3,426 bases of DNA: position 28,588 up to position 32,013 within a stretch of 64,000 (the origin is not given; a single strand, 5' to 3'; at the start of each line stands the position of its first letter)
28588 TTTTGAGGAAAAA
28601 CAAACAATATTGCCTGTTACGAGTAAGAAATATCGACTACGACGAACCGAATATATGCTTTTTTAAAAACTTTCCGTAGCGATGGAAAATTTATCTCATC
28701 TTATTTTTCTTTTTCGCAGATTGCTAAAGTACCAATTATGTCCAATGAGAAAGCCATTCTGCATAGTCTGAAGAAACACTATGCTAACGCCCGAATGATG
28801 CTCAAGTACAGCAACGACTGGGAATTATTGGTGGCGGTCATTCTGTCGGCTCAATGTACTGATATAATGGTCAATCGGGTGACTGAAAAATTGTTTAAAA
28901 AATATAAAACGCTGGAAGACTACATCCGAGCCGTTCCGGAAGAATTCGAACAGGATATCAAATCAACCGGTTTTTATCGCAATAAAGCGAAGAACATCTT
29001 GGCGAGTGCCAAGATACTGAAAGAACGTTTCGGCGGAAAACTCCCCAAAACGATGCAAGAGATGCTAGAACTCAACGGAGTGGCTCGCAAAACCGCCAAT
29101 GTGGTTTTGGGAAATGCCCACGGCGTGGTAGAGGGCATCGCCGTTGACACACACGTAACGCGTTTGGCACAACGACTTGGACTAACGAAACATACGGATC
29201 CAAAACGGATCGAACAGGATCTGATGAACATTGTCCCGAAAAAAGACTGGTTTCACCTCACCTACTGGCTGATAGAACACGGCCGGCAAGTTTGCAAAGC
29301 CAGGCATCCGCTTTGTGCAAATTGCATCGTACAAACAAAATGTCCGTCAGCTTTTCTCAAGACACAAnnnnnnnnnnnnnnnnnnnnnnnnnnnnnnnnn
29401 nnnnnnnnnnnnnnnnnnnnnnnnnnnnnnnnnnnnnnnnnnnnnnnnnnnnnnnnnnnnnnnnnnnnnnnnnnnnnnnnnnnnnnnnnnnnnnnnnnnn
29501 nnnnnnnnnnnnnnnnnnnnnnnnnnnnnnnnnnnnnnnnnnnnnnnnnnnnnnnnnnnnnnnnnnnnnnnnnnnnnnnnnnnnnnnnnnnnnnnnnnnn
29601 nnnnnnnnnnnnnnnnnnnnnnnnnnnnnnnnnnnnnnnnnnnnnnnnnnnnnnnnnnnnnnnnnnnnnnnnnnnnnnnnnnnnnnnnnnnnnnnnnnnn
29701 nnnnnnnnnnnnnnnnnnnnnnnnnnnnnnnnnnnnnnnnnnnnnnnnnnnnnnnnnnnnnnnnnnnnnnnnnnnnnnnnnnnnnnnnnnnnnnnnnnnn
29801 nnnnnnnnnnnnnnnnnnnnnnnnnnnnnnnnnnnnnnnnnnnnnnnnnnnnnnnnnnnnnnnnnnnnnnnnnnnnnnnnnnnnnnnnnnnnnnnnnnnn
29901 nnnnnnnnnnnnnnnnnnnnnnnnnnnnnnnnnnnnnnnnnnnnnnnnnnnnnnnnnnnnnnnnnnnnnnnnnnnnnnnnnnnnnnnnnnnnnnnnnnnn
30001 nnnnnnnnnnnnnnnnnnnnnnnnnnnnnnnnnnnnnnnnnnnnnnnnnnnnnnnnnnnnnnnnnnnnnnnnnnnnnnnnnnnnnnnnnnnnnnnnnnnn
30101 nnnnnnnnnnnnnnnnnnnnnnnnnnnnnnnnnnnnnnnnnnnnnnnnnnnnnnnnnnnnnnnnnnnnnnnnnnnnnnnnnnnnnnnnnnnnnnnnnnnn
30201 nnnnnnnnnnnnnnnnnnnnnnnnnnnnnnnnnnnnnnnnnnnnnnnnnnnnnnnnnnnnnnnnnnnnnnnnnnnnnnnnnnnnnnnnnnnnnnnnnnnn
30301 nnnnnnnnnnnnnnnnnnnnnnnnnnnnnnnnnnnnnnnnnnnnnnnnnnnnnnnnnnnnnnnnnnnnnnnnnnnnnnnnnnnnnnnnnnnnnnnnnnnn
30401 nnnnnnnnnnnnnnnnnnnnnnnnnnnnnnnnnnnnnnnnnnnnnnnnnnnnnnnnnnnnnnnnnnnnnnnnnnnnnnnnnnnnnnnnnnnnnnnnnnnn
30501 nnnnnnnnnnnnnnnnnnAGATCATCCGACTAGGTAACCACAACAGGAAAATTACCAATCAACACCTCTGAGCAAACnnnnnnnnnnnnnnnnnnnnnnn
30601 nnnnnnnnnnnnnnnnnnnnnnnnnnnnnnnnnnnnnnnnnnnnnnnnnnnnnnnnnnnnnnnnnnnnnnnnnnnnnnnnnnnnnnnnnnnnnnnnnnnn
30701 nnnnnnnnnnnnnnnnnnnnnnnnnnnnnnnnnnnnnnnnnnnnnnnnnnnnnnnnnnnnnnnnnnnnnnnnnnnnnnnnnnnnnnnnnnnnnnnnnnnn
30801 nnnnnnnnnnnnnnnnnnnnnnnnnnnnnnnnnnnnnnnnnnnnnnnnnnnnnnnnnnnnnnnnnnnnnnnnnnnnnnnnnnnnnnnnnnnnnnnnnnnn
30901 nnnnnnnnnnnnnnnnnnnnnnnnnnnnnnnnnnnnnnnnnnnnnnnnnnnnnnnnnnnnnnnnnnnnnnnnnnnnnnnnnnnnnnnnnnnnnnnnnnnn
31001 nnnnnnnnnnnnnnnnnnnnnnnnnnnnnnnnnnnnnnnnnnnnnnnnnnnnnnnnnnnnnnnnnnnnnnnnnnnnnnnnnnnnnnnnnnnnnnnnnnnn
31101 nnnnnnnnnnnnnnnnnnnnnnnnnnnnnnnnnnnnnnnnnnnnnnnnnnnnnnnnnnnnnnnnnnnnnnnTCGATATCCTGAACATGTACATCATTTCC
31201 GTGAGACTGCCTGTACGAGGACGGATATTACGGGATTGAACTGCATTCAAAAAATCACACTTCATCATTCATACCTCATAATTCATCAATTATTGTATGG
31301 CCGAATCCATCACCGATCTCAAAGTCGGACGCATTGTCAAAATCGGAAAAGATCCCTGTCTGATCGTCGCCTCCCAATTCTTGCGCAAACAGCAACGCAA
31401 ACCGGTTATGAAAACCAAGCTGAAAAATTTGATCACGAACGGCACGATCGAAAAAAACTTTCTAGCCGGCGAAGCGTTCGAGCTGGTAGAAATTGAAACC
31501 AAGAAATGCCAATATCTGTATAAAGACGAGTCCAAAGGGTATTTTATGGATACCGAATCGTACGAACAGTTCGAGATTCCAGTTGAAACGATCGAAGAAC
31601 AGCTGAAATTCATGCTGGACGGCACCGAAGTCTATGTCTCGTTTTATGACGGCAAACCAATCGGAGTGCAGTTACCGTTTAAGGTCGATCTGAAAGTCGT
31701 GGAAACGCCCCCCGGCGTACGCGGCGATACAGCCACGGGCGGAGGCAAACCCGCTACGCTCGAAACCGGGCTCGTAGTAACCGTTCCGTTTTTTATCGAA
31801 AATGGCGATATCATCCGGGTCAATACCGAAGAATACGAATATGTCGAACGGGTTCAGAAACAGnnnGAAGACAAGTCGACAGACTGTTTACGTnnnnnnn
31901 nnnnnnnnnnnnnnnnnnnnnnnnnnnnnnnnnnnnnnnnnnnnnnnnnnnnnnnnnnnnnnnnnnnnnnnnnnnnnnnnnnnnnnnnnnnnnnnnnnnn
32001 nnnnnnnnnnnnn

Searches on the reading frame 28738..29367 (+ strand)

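Call 10: search_protein_families(library=pfam, proteins=[window:28738-29367:+], max_evalue=0.00001)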
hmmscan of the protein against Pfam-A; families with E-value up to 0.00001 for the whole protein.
window:28738-29367:+ (210 aa): 1 family
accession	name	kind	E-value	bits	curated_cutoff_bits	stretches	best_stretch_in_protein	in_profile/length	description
PF00730.31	HhH-GPD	-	5.7e-27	94.6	26.2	1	32-168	1-108/108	HhH-GPD superfamily base excision DNA repair protein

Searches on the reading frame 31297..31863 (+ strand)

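Call 10: search_protein_families(library=pfam, proteins=[window:31297-31863:+], max_evalue=0.00001)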
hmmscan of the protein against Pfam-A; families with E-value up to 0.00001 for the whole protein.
window:31297-31863:+ (189 aa): 3 families
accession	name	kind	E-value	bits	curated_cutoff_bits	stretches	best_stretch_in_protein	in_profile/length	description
PF09285.17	Elong-fact-P_C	-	1.8e-26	92.1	25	1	130-185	1-56/56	Elongation factor P, C-terminal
PF01132.26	EFP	-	2e-20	72.9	27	1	69-122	1-54/54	Elongation factor P (EF-P) OB domain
PF08207.18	EFP_N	-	4.7e-10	39.8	23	1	5-60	2-57/58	Elongation factor P (EF-P) KOW-like domain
